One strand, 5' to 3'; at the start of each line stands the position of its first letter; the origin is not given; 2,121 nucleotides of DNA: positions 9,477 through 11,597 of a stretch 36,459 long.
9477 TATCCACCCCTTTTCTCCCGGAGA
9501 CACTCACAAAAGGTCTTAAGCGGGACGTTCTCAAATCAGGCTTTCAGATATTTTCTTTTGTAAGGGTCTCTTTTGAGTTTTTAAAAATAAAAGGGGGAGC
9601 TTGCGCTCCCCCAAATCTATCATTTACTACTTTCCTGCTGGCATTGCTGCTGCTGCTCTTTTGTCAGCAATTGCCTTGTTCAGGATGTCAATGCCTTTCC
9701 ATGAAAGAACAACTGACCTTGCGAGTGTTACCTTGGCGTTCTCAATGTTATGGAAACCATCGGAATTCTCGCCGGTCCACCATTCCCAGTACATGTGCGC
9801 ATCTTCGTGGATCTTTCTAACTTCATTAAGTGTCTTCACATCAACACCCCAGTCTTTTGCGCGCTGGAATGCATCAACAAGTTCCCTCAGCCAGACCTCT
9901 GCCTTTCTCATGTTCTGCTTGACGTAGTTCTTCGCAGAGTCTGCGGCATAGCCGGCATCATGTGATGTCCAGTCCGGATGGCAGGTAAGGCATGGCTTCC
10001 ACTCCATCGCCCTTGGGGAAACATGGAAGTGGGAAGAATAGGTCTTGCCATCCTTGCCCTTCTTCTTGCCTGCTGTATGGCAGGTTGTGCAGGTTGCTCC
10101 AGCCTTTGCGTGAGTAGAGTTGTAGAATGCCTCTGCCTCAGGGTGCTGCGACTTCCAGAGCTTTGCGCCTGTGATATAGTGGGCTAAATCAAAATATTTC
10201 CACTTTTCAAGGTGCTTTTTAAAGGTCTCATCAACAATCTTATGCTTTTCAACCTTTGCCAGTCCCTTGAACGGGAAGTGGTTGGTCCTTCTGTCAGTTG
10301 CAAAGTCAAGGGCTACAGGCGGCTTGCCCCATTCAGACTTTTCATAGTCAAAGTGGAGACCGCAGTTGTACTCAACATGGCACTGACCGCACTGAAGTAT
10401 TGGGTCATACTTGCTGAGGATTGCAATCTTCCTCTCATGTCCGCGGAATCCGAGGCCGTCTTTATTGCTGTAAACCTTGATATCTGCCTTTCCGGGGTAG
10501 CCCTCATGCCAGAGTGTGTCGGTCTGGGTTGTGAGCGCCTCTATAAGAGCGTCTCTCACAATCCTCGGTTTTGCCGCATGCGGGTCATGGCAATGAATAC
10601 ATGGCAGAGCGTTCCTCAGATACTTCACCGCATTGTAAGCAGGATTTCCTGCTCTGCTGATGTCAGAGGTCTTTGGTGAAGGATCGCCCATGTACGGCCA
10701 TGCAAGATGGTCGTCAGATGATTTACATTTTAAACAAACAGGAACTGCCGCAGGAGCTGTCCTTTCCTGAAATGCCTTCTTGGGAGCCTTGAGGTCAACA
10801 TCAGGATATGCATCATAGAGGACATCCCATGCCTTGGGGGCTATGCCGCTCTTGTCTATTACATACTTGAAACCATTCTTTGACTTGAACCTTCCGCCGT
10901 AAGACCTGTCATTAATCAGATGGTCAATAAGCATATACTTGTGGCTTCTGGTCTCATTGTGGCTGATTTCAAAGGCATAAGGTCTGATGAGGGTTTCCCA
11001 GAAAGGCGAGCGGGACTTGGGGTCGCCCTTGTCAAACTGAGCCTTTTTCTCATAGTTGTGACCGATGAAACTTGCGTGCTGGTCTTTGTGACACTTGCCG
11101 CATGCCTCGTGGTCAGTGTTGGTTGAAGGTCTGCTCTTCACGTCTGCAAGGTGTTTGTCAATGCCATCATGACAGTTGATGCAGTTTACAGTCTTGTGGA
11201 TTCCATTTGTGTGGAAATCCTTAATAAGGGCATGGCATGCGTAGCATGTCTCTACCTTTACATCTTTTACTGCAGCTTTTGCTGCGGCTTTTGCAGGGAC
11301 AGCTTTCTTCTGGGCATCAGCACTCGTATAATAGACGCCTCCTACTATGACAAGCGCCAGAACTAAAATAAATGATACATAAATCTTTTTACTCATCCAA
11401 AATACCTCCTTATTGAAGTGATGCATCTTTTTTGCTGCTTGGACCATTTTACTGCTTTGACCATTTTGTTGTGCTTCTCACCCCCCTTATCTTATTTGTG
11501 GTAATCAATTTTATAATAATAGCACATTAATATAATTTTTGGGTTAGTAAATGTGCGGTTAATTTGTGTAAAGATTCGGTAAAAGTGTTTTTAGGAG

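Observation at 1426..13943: Self-contained periplasmic nitrate-to-ammonium island with non-canonical parts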

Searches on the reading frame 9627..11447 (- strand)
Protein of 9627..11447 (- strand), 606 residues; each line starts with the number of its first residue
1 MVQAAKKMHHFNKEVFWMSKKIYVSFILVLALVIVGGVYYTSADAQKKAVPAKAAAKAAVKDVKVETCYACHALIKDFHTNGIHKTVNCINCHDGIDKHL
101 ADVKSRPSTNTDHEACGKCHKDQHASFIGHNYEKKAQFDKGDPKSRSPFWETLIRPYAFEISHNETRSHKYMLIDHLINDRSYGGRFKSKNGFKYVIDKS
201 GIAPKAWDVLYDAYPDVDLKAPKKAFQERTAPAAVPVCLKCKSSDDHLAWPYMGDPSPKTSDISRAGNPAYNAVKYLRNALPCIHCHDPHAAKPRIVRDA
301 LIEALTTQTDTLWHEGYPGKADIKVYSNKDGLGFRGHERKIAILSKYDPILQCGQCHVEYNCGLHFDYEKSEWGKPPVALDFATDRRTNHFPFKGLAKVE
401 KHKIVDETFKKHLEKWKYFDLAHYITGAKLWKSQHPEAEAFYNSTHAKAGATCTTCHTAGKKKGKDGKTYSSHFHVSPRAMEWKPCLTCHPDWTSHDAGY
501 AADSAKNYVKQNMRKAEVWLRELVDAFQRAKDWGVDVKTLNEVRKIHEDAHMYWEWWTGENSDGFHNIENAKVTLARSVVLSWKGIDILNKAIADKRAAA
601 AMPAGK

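Call 4: search_protein_families(library=pfam, proteins=[window:9627-11447:-], max_evalue=0.01)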
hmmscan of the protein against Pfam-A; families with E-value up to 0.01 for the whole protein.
window:9627-11447:- (606 aa): 4 families
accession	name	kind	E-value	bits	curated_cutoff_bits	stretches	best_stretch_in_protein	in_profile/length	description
PF02335.20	Cytochrom_C552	-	1.4e-35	123.6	24.1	1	227-600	80-391/438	Cytochrome c552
PF14522.11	Cytochrome_C7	-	1.8e-05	24.9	24.8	0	441-495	3-53/67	Cytochrome c7 and related cytochrome c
PF14537.11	Cytochrom_c3_2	-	6e-05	23.9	25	0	445-502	1-45/79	Cytochrome c3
PF22113.1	Mtrc-MtrF_II-IV_dom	-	0.0008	19.4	30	0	417-497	51-132/176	Outer membrane cytochrome MtrC/MtrF-like, domains II/IV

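Call 5: search_protein_families(library=ncbifam, proteins=[window:9627-11447:-], max_evalue=0.01)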
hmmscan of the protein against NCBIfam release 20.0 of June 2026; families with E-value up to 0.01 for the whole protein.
window:9627-11447:- (606 aa): 4 families
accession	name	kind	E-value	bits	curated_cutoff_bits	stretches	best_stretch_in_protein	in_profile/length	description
NF008339.0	PRK11125.1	equivalog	1e-15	57.4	595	1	278-575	162-409/487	ammonia-forming cytochrome c nitrite reductase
TIGR03152.1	cyto_c552_HCOOH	exception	4.9e-09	35.5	692.5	1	385-567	186-357/441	ammonia-forming nitrite reductase cytochrome c552 subunit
TIGR03508.1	decahem_SO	subfamily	2.2e-06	27.4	192.2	1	55-128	107-182/258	DmsE family decaheme c-type cytochrome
NF041781.1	mnquin_red_QrcA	equivalog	0.00054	19.6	180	1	28-94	6-72/174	menaquinone reductase multiheme cytochrome c subunit QrcA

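Call 17: search_solved_structures(query=window:9627-11447:-, max_evalue=0.001, show_alignments=2)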
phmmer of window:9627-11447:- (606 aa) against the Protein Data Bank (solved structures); distinct sequences matched with E-value up to 0.001: 22.
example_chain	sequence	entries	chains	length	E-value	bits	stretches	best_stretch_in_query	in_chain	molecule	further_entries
3sxq_A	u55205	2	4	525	1e-118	400.8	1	60-594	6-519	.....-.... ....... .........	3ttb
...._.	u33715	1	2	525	2e-118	399.8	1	61-595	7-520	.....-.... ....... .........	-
2zo5_A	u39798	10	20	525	4.8e-118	398.5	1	61-595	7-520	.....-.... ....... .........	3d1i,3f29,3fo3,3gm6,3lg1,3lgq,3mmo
4q0t_A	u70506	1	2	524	5.4e-118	398.4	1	61-595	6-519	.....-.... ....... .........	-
4q4u_A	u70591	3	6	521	6.3e-118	398.1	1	61-595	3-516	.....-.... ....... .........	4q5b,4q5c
3rkh_A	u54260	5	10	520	6.9e-118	398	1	61-594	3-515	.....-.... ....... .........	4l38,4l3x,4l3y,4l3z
3uu9_A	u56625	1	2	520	7.5e-118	397.9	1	61-594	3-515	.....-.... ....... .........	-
3owm_A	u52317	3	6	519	9.3e-118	397.6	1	61-594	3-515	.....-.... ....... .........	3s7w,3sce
8rv0_Y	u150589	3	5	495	7.2e-116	391.4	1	66-594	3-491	Octaheme cytochrome c nitrite reductase | Octaheme nitrite c cytochrome c reductase | Octaheme nitrite reductase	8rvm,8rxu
2j7a_A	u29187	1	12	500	1.3e-18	70.1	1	351-592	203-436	CYTOCHROME C NITRITE REDUCTASE NRFA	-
2vr0_A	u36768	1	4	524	1.5e-18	69.8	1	351-592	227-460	CYTOCHROME C NITRITE REDUCTASE, CATALYTIC SUBUNIT NFRA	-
1oah_A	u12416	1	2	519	8.3e-18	67.4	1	349-593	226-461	CYTOCHROME C NITRITE REDUCTASE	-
8bcx_A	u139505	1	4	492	2.5e-15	59.2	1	406-595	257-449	Nitrite reductase (cytochrome; ammonia-forming)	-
6v0a_A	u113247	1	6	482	9.1e-15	57.4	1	405-594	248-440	Nitrite reductase (cytochrome; ammonia-forming)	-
3ubr_A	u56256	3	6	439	3.5e-08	35.6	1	412-564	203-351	Cytochrome c-552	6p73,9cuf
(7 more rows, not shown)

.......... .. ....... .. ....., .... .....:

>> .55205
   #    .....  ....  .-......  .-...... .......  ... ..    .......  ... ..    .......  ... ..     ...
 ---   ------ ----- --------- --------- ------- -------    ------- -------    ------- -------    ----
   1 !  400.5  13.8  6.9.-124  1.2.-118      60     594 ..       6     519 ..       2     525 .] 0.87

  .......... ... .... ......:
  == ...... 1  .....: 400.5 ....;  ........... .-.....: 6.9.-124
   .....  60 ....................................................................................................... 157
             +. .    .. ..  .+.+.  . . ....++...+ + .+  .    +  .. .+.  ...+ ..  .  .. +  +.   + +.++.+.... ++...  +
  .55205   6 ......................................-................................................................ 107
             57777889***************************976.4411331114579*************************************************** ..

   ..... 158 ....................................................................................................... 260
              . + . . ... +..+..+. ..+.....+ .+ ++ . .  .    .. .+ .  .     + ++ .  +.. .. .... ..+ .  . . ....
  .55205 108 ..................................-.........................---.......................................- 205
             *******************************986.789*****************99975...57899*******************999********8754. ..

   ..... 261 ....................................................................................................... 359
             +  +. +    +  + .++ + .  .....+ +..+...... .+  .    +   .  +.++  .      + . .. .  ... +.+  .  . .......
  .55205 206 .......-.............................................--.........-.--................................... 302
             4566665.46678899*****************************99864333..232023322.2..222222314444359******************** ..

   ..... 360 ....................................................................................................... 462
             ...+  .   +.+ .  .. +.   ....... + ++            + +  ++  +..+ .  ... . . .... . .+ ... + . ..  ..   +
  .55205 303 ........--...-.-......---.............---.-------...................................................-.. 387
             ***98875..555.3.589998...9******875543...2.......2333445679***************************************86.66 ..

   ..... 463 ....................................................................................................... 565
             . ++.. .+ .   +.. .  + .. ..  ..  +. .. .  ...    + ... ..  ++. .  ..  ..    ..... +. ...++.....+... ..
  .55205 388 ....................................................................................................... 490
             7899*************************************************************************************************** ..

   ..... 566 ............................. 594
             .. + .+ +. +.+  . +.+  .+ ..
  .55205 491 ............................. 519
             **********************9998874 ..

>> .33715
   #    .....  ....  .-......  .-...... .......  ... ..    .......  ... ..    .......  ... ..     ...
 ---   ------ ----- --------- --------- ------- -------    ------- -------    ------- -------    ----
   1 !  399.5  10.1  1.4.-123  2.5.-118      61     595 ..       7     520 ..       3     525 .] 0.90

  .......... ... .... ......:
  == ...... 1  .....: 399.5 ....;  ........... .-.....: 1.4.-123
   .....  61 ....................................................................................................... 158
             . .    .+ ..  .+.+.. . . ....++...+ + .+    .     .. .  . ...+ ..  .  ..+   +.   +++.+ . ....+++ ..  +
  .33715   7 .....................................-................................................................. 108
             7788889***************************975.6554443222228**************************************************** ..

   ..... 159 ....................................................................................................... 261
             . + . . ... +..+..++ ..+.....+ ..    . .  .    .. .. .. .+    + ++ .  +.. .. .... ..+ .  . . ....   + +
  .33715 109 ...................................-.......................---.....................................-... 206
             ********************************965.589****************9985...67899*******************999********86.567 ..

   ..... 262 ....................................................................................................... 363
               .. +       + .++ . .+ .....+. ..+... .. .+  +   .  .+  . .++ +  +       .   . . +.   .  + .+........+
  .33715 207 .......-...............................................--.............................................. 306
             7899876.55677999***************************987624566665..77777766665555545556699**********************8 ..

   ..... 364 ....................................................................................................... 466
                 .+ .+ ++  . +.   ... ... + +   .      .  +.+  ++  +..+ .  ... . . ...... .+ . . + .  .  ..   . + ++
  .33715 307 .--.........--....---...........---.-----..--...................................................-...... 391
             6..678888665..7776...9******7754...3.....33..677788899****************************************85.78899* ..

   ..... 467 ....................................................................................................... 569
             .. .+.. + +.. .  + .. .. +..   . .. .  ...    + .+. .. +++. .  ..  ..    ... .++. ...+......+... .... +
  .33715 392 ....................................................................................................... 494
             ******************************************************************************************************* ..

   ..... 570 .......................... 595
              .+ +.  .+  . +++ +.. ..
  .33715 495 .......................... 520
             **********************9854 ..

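Call 67: find_homologous_proteins(query=window:9627-11396:-, max_evalue=1e-30)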
Query window:9627-11396:- (589 aa): 1501 proteins with E <= 1e-30 among 8000 candidates; the best 120 are listed.
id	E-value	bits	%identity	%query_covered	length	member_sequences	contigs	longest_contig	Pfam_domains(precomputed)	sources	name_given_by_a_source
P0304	0.0e+0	1309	93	97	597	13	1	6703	PF02335.21,PF14522.12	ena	-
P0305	0.0e+0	1149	81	97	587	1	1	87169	PF02335.21,PF14522.12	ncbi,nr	ncbi:MAG: ammonia-forming cytochrome c nitrite reductase subunit c552 [Thermodesulfovibrionales bact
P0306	0.0e+0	1081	77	99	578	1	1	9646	PF13435.12,PF02335.21,PF14522.12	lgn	-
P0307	0.0e+0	1050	74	100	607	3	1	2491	PF14537.12,PF02335.21,PF14522.12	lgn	-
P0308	0.0e+0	1046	75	97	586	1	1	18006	PF02335.21,PF14522.12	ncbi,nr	ncbi:MAG: ammonia-forming cytochrome c nitrite reductase subunit c552 [Nitrospiraceae bacterium]|nr:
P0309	8.3e-289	977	70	99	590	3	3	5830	PF02335.21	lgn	-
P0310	1.7e-256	871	64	98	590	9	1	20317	PF09699.16,PF14537.12,PF02335.21,PF14522.12,PF22113.2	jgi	-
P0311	1.4e-248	845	62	97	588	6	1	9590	PF14537.12,PF13435.12,PF02335.21,PF14522.12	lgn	-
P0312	1.7e-244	831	62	100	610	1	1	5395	PF14537.12,PF02335.21,PF14522.12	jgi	jgi:formate-dependent nitrite reductase cytochrome c552 subunit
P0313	9.1e-192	657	55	91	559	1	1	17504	PF14537.12,PF02335.21,PF14522.12,PF22113.2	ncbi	-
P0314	7.6e-173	594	51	99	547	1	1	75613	PF14537.12,PF13435.12,PF02335.21,PF14522.12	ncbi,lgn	-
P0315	2.5e-169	583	49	97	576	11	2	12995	PF14537.12,PF13435.12,PF02335.21,PF14522.12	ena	-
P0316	1.4e-168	580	49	99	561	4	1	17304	PF14537.12,PF13435.12,PF02335.21,PF14522.12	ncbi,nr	ncbi:MAG: ammonia-forming cytochrome c nitrite reductase subunit c552 [Nitrospirae bacterium]|nr:amm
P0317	3.6e-167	576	48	99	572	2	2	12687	PF09699.16,PF14537.12,PF13435.12,PF02335.21,PF14522.12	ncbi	-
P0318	5.2e-167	575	50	98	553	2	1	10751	PF14537.12,PF13435.12,PF02335.21,PF14522.12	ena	-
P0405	1.5e-153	531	47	99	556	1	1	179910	PF09699.16,PF14537.12,PF13435.12,PF02335.21,PF14522.12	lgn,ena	-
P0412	1.3e-152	528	47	96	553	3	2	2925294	PF14537.12,PF13435.12,PF02335.21,PF14522.12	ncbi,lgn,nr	ncbi:ammonia-forming cytochrome c nitrite reductase subunit c552 [Seleniivibrio woodruffii]|nr:ammon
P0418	3.1e-152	526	45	97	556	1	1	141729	PF09699.16,PF14537.12,PF13435.12,PF02335.21,PF14522.12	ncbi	-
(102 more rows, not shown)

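Call 68: find_encoding_contigs(protein=P0412, flank=8000, max_places=1)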
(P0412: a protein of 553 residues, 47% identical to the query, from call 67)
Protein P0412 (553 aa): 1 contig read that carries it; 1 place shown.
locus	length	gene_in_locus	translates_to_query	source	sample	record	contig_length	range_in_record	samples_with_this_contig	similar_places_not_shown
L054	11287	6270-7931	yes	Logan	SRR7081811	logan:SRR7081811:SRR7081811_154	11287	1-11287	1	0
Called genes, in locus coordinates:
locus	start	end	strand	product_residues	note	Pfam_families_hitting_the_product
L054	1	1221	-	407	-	?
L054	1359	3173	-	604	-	PF02705:K_trans, PF22776:K_trans_C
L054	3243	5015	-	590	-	PF11845:Tll0287-like, PF00989:PAS (weak), PF08448:PAS_4 (weak), PF13426:PAS_9, PF07536:HWE_HK (weak), PF07568:HisKA_2, PF13581:HATPase_c_2, PF02518:HATPase_c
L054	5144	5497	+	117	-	PF00072:Response_reg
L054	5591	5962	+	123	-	-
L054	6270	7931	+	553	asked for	PF13435:Cytochrome_C554 (faint), PF14522:Cytochrome_C7 (faint), PF14537:Cytochrom_c3_2 (faint), PF02335:Cytochrom_C552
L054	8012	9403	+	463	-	PF05140:ResB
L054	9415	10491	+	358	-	PF01578:Cytochrom_C_asm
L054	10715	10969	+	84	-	PF02604:PhdYeFM_antitox, PF12910:PHD_like (weak)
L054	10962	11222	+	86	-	PF06769:YoeB_toxin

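Call 69: find_encoding_contigs(protein=P0418, flank=8000, max_places=1)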
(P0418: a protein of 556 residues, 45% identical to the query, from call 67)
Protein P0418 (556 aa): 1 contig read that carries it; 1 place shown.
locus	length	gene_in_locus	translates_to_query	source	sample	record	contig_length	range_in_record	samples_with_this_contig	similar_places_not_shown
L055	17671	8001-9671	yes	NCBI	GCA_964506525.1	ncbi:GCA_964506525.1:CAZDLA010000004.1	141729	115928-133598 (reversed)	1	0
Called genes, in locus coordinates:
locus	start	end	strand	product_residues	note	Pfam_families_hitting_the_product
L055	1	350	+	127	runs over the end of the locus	PF00861:Ribosomal_L18p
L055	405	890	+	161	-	PF00333:Ribosomal_S5, PF03719:Ribosomal_S5_C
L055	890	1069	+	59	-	PF00327:Ribosomal_L30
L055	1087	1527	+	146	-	PF00828:Ribosomal_L27A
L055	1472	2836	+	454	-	PF00344:SecY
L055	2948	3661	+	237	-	PF00557:Peptidase_M24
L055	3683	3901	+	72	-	PF01176:eIF-1a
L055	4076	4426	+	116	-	PF00416:Ribosomal_S13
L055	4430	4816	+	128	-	PF00411:Ribosomal_S11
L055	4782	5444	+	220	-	PF00163:Ribosomal_S4, PF01479:S4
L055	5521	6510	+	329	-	PF01193:RNA_pol_L, PF01000:RNA_pol_A_bac, PF03118:RNA_pol_A_CTD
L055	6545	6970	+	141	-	PF01196:Ribosomal_L17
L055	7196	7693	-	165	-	PF04246:RseC_MucC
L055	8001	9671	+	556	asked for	PF09699:Paired_CXXCH_1 (faint), PF13435:Cytochrome_C554 (faint), PF14522:Cytochrome_C7 (faint), PF14537:Cytochrom_c3_2 (faint), PF02335:Cytochrom_C552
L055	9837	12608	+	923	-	PF04879:Molybdop_Fe4S4, PF00384:Molybdopterin, PF01568:Molydop_binding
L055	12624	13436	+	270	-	PF13183:Fer4_8 (faint), PF13187:Fer4_9 (faint), PF00037:Fer4 (weak), PF12797:Fer4_2 (faint), PF12800:Fer4_4 (faint), PF12838:Fer4_7, PF14697:Fer4_21 (weak), PF12838:Fer4_7 (weak), +4 more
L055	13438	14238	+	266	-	PF12801:Fer4_5, PF00037:Fer4 (faint), PF12838:Fer4_7 (faint), PF13187:Fer4_9 (faint), PF12801:Fer4_5 (weak), PF12837:Fer4_6 (weak), PF13237:Fer4_10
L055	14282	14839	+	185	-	PF03892:NapB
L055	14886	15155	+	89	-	PF03927:NapD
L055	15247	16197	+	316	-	PF03773:ArsP_1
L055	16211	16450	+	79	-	PF13192:Thioredoxin_3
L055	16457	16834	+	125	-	PF12840:HTH_20, PF01022:HTH_5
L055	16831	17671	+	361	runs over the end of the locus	PF01758:SBF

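Call 70: find_encoding_contigs(protein=P0405, flank=8000, max_places=1)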
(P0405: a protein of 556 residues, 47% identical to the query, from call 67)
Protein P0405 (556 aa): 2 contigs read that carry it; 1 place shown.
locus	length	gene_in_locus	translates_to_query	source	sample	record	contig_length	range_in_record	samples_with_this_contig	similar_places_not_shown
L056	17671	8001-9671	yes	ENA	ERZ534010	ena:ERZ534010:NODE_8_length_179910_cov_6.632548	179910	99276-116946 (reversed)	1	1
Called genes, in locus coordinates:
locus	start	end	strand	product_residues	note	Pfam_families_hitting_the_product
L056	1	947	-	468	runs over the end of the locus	PF00324:AA_permease, PF13520:AA_permease_2, PF13906:AA_permease_C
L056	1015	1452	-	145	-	PF06347:SH3_4, PF08239:SH3_3, PF18348:SH3_16 (faint), PF06347:SH3_4, PF08239:SH3_3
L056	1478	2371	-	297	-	PF13187:Fer4_9 (faint), PF00037:Fer4 (faint), PF12801:Fer4_5, PF12838:Fer4_7 (weak)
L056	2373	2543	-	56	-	-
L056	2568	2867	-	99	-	PF01910:Thiamine_BP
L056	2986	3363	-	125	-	PF07238:PilZ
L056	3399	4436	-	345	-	-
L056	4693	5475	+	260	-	PF06750:A24_N_bact, PF01478:Peptidase_A24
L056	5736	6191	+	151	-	PF03264:Cytochrom_NNT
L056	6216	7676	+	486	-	PF02335:Cytochrom_C552, PF14522:Cytochrome_C7 (faint)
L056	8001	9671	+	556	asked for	PF13435:Cytochrome_C554 (faint), PF09699:Paired_CXXCH_1 (faint), PF14522:Cytochrome_C7 (faint), PF14537:Cytochrom_c3_2 (faint), PF02335:Cytochrom_C552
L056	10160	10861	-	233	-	PF00072:Response_reg, PF00486:Trans_reg_C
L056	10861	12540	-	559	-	PF11845:Tll0287-like, PF00672:HAMP (weak), PF00512:HisKA, PF02518:HATPase_c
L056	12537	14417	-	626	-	PF00890:FAD_binding_2 (faint), PF01134:GIDA, PF07992:Pyr_redox_2 (weak), PF12831:FAD_oxidored (weak), PF21680:GIDA_C_1st, PF13932:SAM_GIDA_C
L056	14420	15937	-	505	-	PF02386:TrkH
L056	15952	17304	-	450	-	PF00070:Pyr_redox (faint), PF01210:NAD_Gly3P_dh_N (faint), PF01262:AlaDh_PNT_C (faint), PF01488:Shikimate_DH (faint), PF02254:TrkA_N, PF02080:TrkA_C, PF02254:TrkA_N, PF02080:TrkA_C, +7 more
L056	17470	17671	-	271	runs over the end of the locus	PF05175:MTS (weak), PF13489:Methyltransf_23, PF01209:Ubie_methyltran (weak), PF13847:Methyltransf_31, PF08241:Methyltransf_11, PF08242:Methyltransf_12, PF13649:Methyltransf_25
